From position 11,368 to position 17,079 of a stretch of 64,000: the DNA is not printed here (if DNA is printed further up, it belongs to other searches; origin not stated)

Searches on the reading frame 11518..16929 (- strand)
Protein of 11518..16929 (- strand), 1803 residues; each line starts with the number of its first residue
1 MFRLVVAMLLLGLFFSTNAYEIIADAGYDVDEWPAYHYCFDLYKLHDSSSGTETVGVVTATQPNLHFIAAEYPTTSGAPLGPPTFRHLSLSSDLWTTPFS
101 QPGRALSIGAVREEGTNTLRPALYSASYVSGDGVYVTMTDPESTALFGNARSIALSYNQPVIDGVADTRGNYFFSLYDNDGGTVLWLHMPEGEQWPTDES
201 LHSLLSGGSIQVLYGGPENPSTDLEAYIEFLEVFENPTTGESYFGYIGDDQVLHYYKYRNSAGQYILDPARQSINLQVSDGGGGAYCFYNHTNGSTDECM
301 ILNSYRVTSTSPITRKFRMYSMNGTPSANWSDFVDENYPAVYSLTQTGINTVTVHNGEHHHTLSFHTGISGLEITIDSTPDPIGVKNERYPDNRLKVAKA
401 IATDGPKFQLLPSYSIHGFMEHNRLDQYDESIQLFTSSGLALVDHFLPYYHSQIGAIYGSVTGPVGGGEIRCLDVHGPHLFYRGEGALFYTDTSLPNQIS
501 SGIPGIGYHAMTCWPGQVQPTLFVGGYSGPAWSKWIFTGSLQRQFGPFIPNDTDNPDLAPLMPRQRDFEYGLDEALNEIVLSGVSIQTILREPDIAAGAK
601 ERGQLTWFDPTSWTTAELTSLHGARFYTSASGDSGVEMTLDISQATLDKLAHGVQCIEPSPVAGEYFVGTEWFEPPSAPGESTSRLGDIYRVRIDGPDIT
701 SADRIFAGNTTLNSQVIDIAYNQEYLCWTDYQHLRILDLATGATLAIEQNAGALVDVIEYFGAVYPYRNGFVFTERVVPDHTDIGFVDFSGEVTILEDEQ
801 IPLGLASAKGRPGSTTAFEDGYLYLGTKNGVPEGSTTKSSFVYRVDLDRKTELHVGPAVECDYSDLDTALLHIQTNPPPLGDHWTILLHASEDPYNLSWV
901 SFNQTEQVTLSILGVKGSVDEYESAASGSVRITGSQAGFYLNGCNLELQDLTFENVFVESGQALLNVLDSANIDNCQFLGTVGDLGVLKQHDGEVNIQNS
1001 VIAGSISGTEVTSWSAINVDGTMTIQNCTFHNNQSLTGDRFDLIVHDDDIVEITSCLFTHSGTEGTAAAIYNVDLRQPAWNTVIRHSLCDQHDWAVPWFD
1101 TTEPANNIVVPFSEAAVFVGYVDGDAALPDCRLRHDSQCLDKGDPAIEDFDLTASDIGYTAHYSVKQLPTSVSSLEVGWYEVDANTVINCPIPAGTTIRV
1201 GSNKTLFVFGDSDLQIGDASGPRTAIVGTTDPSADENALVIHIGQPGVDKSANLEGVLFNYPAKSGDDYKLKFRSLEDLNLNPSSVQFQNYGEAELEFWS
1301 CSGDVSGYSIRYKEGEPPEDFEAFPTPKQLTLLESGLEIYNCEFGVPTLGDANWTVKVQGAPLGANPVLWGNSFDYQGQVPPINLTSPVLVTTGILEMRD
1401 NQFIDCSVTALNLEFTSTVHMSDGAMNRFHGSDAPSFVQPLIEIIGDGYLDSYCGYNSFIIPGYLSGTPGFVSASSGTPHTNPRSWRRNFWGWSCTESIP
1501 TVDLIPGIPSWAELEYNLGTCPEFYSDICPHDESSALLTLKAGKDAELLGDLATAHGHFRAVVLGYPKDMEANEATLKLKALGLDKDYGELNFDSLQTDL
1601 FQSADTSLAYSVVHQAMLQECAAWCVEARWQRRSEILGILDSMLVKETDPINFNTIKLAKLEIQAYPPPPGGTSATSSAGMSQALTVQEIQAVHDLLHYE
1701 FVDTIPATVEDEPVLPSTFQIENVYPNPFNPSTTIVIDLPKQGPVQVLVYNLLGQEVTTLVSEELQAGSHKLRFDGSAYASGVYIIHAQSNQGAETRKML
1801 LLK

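Call 44: search_protein_families(library=pfam, proteins=[window:11518-16929:-], max_evalue=0.001)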
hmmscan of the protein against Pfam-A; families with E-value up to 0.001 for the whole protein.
window:11518-16929:- (1803 aa): 2 families
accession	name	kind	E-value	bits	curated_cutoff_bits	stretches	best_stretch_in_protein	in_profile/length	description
PF18962.6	Por_Secre_tail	-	3.3e-11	43.8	27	1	1724-1799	1-73/75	Secretion system C-terminal sorting domain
PF13229.12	Beta_helix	-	0.00082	19.5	25.9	0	971-1066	11-95/158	Right handed beta helix region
